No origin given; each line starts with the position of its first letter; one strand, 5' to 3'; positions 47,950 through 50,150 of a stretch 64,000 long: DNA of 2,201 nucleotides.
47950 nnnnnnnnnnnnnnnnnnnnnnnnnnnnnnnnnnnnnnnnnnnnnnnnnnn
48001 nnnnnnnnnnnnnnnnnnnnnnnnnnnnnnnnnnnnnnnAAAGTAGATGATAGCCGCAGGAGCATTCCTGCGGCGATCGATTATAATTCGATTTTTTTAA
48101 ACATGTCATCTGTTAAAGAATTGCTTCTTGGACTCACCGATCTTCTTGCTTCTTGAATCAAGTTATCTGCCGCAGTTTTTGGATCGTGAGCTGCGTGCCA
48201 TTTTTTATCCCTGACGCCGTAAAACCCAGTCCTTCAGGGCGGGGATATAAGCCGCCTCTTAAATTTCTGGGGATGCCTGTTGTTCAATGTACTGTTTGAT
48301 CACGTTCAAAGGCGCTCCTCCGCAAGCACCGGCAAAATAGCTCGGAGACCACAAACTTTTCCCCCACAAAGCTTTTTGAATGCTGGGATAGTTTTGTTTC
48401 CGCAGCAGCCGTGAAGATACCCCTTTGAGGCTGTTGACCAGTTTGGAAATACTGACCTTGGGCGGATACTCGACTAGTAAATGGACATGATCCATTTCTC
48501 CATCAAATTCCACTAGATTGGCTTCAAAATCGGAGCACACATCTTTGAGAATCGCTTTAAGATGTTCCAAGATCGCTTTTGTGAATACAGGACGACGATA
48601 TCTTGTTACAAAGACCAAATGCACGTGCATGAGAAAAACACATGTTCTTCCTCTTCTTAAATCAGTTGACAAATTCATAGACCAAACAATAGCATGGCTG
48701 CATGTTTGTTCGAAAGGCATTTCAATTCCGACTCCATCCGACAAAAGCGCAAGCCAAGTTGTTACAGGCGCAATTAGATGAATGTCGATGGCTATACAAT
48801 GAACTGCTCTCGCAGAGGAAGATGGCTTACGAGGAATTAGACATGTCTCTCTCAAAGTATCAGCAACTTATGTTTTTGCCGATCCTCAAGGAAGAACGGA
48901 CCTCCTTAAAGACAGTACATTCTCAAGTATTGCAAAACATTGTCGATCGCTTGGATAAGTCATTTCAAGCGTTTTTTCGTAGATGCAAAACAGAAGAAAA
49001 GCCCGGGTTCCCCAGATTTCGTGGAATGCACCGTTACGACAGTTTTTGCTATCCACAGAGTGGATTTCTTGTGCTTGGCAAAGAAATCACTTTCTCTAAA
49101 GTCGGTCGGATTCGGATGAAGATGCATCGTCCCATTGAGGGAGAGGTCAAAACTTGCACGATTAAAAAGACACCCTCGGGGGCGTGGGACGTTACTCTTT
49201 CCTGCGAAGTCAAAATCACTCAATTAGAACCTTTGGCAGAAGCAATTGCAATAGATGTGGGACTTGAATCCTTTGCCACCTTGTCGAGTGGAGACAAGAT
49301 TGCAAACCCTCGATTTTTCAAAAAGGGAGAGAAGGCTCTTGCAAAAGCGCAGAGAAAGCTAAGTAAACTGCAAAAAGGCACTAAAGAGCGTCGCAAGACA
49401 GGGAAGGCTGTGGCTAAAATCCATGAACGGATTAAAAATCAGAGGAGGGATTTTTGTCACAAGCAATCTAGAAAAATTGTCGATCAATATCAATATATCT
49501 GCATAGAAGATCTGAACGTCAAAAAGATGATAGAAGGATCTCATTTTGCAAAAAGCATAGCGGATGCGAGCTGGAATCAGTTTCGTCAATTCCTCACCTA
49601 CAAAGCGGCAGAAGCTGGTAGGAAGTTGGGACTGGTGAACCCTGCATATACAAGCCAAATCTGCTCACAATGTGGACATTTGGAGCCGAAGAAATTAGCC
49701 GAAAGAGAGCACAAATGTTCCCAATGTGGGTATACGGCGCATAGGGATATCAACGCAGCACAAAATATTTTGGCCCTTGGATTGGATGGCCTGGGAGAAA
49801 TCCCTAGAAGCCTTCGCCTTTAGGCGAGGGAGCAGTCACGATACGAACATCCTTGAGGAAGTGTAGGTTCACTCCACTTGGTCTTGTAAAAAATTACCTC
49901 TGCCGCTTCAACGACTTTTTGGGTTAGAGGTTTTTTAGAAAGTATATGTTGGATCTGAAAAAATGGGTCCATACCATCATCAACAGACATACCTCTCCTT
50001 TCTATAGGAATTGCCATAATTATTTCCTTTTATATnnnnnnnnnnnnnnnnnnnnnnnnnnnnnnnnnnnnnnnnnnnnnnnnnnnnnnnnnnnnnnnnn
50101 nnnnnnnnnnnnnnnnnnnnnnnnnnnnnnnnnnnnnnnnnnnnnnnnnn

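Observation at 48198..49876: Apparently intact IS605-type element with divergent tnpA/tnpB and a complete TnpB nuclease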

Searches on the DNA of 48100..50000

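Call 20: search_rna_families(source=window, start=48100, end=50000, threshold=evalue, max_evalue=1)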
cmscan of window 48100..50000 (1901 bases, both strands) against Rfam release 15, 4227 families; matches with E-value up to 1: 0.
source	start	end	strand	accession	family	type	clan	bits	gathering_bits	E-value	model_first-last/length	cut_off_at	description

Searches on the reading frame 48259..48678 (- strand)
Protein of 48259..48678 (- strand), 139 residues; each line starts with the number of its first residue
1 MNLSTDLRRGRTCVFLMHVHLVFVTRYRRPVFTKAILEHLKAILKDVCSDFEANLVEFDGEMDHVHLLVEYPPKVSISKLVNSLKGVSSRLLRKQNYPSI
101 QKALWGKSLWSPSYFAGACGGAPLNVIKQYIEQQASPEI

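Call 3: search_protein_families(library=pfam, proteins=[window:48259-48678:-], max_evalue=0.01)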
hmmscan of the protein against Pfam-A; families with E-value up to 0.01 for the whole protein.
window:48259-48678:- (139 aa): 1 family
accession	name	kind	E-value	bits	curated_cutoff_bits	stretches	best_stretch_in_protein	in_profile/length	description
PF01797.21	Y1_Tnp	-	7e-44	149.3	23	1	13-134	1-121/121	Transposase IS200 like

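Call 17: search_solved_structures(query=window:48259-48678:-, show_alignments=2)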
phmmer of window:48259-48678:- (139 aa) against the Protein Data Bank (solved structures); distinct sequences matched with E-value up to 0.001: 8.
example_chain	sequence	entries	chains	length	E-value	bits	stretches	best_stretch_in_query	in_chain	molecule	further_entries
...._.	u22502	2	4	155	3.7e-23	85.3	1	11-135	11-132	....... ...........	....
2vhg_A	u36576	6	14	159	4.2e-23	85.1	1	11-135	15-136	TRANSPOSASE ORFA | Putative transposase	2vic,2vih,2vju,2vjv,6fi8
2ec2_A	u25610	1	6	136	8e-21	77.7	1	10-137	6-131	136aa long hypothetical transposase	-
2xm3_A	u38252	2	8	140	2e-20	76.5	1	4-135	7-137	TRANSPOSASE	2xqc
2xma_A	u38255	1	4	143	2.1e-20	76.4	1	4-135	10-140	TRANSPOSASE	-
2f4f_A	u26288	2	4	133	4.5e-20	75.3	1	7-135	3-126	Transposase, putative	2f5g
2xo6_A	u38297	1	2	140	6.3e-20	74.9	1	4-135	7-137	TRANSPOSASE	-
2fyx_A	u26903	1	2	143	4.4e-19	72.1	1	7-136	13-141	transposase, putative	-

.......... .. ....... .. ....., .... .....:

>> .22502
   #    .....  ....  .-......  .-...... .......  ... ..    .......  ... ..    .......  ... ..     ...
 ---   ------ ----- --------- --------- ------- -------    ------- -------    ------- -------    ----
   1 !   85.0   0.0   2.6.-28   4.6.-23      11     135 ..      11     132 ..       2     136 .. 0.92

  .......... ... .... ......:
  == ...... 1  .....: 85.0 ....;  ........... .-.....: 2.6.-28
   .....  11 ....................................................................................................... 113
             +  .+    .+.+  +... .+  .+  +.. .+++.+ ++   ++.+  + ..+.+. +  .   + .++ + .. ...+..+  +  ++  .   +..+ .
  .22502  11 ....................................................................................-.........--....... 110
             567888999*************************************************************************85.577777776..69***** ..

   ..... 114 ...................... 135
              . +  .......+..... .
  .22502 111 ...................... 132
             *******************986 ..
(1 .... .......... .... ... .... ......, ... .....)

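Call 33: search_protein_families(library=ncbifam, proteins=[window:48259-48678:-])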
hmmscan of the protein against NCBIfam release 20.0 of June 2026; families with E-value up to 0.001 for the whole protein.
window:48259-48678:- (139 aa): 2 families
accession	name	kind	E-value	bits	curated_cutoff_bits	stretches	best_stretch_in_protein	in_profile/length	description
NF033573.1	transpos_IS200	equivalog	2.4e-43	147.4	55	1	8-133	2-126/126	IS200/IS605 family transposase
NF047646.1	REP_Tyr_transpos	equivalog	1.6e-05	24.8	80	1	23-115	16-110/146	REP-associated tyrosine transposase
